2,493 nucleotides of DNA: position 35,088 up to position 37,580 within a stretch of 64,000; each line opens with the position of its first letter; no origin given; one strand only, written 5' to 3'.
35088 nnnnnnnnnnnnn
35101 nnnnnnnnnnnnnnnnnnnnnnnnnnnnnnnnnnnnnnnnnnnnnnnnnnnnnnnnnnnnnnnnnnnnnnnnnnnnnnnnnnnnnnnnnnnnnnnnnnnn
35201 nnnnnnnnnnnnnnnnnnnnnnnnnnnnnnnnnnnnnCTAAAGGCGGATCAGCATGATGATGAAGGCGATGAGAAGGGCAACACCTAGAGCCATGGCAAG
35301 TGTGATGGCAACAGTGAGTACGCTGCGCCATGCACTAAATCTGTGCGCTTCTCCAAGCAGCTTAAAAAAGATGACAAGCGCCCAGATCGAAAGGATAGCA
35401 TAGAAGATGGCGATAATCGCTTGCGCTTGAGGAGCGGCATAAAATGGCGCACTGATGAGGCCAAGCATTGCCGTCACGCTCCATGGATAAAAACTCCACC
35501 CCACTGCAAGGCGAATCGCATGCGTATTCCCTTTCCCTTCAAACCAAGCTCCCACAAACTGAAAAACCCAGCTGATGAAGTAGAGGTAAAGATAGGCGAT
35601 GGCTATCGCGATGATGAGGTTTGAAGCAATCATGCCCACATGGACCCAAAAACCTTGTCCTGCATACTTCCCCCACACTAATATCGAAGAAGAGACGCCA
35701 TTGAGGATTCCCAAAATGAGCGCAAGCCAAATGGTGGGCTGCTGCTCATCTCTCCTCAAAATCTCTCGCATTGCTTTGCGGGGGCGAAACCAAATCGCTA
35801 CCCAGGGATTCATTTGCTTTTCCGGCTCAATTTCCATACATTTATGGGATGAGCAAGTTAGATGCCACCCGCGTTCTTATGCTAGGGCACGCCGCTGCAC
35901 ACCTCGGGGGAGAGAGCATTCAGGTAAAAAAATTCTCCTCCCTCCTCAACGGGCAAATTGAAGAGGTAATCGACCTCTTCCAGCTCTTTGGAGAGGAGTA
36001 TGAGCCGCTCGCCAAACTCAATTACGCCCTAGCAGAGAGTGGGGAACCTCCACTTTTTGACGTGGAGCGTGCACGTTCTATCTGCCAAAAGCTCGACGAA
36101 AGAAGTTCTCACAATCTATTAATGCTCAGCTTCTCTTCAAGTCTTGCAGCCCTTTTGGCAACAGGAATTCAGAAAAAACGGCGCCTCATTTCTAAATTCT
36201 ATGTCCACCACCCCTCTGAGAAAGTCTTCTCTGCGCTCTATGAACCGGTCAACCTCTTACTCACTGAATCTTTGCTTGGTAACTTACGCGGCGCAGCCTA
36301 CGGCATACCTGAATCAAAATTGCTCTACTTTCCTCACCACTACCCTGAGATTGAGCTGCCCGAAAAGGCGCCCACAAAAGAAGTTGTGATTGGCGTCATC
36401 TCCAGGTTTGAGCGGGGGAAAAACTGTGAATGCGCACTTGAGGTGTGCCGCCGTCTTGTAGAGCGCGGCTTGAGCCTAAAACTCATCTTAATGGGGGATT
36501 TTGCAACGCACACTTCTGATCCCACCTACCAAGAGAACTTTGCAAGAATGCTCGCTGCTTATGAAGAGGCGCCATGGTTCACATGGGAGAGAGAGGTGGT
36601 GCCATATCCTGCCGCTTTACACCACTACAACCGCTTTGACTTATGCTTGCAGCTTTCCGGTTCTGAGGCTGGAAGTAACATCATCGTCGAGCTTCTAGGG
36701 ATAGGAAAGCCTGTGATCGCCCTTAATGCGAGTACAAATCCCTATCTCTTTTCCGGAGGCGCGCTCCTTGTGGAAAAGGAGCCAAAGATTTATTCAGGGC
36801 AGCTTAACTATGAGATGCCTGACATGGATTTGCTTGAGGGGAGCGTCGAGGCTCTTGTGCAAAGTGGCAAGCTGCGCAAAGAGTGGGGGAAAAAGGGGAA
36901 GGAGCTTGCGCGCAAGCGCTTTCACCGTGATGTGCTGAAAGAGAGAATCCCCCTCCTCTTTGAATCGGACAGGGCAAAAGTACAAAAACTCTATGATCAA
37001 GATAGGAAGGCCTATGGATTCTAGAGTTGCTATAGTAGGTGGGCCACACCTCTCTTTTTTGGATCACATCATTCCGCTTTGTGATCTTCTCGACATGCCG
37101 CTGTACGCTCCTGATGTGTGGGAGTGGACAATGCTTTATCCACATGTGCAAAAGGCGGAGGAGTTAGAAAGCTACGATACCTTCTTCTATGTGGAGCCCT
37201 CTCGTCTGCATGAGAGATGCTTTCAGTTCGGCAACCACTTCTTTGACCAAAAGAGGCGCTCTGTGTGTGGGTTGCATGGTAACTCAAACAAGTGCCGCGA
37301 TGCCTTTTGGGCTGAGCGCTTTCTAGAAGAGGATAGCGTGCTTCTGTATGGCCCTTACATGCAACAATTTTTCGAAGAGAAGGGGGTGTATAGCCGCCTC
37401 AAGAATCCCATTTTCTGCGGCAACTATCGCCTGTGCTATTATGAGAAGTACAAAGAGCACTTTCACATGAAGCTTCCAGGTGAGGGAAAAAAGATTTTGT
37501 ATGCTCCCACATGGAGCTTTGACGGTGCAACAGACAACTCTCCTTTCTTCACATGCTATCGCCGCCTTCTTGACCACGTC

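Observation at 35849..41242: Six translationally coupled transferases, including two TagB/TagF-type glycerophosphotransferases: a teichoic-acid/capsule-like polymer module in a chlamydia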

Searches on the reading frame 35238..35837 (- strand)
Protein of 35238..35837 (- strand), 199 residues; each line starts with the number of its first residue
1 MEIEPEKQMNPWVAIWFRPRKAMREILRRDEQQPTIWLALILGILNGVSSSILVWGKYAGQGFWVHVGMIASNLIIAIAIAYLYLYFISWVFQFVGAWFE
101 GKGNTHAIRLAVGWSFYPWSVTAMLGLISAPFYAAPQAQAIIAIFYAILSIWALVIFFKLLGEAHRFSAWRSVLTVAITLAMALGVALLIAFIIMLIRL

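Call 3: search_protein_families(library=pfam, proteins=[window:35238-35837:-], max_evalue=0.1)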
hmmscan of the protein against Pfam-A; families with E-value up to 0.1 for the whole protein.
window:35238-35837:- (199 aa): 2 families
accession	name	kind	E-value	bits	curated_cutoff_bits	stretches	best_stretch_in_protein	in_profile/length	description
PF04893.22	Yip1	-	8.1e-14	52.3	28.6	1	14-188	2-170/173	Yip1 domain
PF19180.5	DUF5862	-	0.064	13.6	33.3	1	40-72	2-33/68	Family of unknown function (DUF5862)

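Call 4: search_protein_families(library=ncbifam, proteins=[window:35238-35837:-], max_evalue=0.1)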
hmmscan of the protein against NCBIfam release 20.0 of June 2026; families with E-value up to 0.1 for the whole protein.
window:35238-35837:- (199 aa): 0 families

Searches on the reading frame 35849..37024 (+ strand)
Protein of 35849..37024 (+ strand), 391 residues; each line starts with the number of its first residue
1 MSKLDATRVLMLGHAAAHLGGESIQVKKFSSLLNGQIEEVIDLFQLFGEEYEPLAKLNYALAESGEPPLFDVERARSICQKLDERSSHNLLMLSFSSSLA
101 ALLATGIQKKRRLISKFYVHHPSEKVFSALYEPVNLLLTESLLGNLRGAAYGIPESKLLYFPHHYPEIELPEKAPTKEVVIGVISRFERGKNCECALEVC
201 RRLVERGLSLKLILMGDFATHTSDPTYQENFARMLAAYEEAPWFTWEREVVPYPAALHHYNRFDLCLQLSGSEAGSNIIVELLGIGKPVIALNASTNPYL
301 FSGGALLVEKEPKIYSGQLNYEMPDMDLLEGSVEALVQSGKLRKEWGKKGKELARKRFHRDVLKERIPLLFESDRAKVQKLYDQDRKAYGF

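Call 3: search_protein_families(library=pfam, proteins=[window:35849-37024:+], max_evalue=0.1)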
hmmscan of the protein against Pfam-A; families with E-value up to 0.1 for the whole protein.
window:35849-37024:+ (391 aa): 3 families
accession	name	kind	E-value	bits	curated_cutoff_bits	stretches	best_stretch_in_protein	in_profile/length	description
PF00534.26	Glycos_transf_1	-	1.4e-08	34.9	26.4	1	172-352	9-171/172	Glycosyl transferases group 1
PF13692.12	Glyco_trans_1_4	-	4e-05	24.3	27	1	180-309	3-125/142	Glycosyl transferases group 1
PF03368.19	Dicer_dimer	-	0.08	13.4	23.7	0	167-208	37-77/89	Dicer dimerisation domain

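Call 4: search_protein_families(library=ncbifam, proteins=[window:35849-37024:+], max_evalue=0.1)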
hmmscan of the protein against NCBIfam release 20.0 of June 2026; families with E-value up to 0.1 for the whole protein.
window:35849-37024:+ (391 aa): 4 families
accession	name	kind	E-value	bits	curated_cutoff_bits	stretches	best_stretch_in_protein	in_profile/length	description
NF038229.1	Glyco4_Geo_Pelo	equivalog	1.1e-07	31.2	400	1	191-359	174-321/338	GPMC system family 4 glycosyltransferase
TIGR03088.1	stp2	hypoth_equivalog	0.0005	19.2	409.05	1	167-368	183-367/374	TIGR03088 family PEP-CTERM/XrtA system glycosyltransferase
TIGR04348.1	TIGR04348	equivalog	0.0073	15.4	300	1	177-295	136-245/310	selenoneine biosynthesis selenosugar synthase SenB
TIGR02095.1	glgA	subfamily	0.013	14.2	328.45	1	176-238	292-347/477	glycogen/starch synthase, ADP-glucose type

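Call 58: search_solved_structures(query=window:35849-37024:+, max_evalue=0.01, show_alignments=1)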
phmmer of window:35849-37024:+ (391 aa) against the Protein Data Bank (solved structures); distinct sequences matched with E-value up to 0.01: 0.

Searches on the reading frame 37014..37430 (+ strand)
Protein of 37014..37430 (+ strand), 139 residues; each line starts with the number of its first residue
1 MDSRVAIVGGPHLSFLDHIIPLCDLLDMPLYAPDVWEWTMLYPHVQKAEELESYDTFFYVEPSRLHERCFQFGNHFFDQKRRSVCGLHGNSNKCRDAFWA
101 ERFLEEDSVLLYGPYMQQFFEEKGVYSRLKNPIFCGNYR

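Call 35: search_solved_structures(query=A2, max_evalue=10, show_alignments=4)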
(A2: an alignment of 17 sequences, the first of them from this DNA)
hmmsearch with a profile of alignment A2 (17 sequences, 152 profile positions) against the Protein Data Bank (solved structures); distinct sequences matched with E-value up to 10: 2.
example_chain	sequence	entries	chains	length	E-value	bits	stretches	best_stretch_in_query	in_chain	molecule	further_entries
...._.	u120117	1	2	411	0.44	13.8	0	47-96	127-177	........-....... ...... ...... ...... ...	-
8jqy_A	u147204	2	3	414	0.45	13.8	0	47-96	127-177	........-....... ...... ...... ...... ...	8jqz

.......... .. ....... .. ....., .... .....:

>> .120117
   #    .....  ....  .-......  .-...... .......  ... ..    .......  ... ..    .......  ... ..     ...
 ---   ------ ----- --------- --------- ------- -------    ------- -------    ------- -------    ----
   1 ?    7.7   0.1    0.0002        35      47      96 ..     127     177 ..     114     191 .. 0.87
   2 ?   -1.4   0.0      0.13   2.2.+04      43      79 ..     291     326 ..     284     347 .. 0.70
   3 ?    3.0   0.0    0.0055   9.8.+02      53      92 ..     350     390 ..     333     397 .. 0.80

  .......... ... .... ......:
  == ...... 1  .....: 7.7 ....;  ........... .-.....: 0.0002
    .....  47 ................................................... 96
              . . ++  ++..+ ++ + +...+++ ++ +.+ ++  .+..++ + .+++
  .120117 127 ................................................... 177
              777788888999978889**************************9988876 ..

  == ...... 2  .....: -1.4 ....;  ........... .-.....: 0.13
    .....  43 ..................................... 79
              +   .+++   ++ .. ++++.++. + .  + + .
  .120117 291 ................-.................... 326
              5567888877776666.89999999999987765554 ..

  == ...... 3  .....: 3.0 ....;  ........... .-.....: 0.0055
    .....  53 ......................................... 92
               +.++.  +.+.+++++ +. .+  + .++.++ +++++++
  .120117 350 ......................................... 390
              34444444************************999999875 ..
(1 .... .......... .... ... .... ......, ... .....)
